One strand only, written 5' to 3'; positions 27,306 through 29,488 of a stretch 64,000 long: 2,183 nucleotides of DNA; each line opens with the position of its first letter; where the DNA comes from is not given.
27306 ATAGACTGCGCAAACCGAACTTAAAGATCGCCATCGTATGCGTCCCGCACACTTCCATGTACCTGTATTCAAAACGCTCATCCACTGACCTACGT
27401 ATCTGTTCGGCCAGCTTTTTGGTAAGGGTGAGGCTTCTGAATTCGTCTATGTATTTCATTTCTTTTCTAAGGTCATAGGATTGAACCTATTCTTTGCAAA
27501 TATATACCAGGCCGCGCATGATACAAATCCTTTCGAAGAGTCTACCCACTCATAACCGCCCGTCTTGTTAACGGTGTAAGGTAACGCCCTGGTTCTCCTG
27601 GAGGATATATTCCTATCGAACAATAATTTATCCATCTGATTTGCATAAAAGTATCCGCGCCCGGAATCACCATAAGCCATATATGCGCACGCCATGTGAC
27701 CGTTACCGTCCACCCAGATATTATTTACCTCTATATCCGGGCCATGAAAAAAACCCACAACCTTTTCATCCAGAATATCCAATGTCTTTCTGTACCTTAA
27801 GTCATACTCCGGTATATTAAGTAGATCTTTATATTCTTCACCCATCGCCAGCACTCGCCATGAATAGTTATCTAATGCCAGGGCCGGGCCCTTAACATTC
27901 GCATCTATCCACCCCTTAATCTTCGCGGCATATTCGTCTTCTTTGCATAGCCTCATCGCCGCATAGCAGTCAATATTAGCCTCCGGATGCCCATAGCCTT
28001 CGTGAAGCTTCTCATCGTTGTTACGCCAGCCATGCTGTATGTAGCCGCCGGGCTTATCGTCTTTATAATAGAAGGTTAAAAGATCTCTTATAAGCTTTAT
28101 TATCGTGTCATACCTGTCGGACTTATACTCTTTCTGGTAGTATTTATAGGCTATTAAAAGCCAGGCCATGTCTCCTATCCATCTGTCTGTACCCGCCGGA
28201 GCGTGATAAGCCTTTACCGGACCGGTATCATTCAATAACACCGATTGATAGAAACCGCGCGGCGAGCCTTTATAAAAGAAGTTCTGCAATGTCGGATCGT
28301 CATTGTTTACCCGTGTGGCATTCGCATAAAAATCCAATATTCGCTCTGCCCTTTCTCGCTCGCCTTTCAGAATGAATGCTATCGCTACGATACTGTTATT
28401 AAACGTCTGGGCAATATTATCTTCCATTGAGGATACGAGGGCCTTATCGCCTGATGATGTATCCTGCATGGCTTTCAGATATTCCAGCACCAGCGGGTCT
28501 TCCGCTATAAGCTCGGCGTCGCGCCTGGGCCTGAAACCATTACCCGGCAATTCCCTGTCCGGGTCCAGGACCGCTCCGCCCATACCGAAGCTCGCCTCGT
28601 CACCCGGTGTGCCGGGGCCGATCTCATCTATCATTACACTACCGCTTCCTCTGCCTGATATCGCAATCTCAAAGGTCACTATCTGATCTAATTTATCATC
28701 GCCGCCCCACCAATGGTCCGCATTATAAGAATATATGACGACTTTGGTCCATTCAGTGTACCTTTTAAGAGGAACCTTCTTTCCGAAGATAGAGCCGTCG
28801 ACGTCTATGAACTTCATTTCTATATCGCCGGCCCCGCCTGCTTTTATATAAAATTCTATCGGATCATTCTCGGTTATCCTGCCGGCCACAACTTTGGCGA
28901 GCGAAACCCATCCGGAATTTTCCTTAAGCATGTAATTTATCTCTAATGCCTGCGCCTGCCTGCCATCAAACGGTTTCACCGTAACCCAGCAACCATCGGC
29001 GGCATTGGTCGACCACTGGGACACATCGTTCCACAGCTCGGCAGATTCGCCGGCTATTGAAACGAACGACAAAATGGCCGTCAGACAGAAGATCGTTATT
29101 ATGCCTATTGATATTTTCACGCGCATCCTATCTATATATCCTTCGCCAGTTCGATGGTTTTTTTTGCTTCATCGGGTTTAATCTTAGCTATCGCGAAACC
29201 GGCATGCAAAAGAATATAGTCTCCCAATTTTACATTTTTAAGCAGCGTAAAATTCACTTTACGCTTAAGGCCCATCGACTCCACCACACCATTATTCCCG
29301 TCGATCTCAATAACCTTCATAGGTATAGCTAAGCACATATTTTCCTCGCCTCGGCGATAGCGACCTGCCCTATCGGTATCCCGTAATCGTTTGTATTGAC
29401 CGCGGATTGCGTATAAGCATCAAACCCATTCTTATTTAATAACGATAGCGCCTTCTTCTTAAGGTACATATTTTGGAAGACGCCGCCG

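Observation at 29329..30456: HypF reduced to its Kae1-like C-terminal domain; hypA and hypB absent from the island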

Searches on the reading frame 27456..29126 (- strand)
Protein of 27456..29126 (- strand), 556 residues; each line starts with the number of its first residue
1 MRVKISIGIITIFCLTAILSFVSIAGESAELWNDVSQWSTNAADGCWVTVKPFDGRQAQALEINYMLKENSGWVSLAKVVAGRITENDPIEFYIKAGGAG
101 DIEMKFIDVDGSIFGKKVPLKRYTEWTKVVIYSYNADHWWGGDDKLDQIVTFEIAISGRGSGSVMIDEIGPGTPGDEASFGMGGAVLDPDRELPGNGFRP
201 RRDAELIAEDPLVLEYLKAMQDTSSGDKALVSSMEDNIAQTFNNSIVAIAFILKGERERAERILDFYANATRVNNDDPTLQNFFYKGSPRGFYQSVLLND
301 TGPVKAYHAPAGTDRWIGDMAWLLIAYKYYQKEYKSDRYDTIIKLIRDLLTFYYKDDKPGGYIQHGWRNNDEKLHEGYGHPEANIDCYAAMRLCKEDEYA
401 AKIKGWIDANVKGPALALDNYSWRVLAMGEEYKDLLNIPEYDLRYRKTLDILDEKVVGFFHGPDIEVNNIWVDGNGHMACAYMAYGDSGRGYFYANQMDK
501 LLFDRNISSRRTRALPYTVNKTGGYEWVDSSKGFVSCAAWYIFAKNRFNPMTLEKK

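Call 5: search_protein_families(library=pfam, proteins=[window:27456-29126:-], max_evalue=0.01)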
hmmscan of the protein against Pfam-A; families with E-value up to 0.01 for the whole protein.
window:27456-29126:- (556 aa): 0 families

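Call 64: search_protein_families(library=ncbifam, proteins=[window:27456-29126:-], max_evalue=0.001)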
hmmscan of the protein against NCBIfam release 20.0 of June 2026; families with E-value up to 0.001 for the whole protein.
window:27456-29126:- (556 aa): 0 families

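Call 70: search_solved_structures(query=window:27456-29126:-, max_evalue=1)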
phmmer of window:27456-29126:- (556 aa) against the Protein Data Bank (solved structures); distinct sequences matched with E-value up to 1: 0.

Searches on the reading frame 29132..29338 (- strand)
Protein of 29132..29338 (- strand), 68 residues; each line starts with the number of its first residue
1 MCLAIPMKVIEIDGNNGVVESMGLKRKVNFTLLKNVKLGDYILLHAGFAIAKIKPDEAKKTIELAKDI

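Call 8: search_protein_families(library=pfam, proteins=[window:29132-29338:-], max_evalue=0.01)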
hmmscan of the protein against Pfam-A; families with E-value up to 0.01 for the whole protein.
window:29132-29338:- (68 aa): 1 family
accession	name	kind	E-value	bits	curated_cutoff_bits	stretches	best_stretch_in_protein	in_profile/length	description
PF01455.23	HupF_HypC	-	1.6e-25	89.5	28.5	1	1-64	1-64/65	HupF/HypC family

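Call 64: search_protein_families(library=ncbifam, proteins=[window:29132-29338:-], max_evalue=0.001)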
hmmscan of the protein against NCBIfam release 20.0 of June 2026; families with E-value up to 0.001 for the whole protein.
window:29132-29338:- (68 aa): 3 families
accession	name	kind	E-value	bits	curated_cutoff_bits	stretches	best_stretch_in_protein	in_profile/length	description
TIGR00074.1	hypC_hupF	subfamily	2e-22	78.9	48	1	1-65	1-65/80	HypC/HybG/HupF family hydrogenase formation chaperone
NF007712.0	PRK10409.1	equivalog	1.9e-11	44.1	136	1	1-65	1-71/90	HypC/HybG/HupF family hydrogenase formation chaperone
NF007721.0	PRK10413.1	equivalog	2e-10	40.5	115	1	1-63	1-70/87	hydrogenase maturation factor HybG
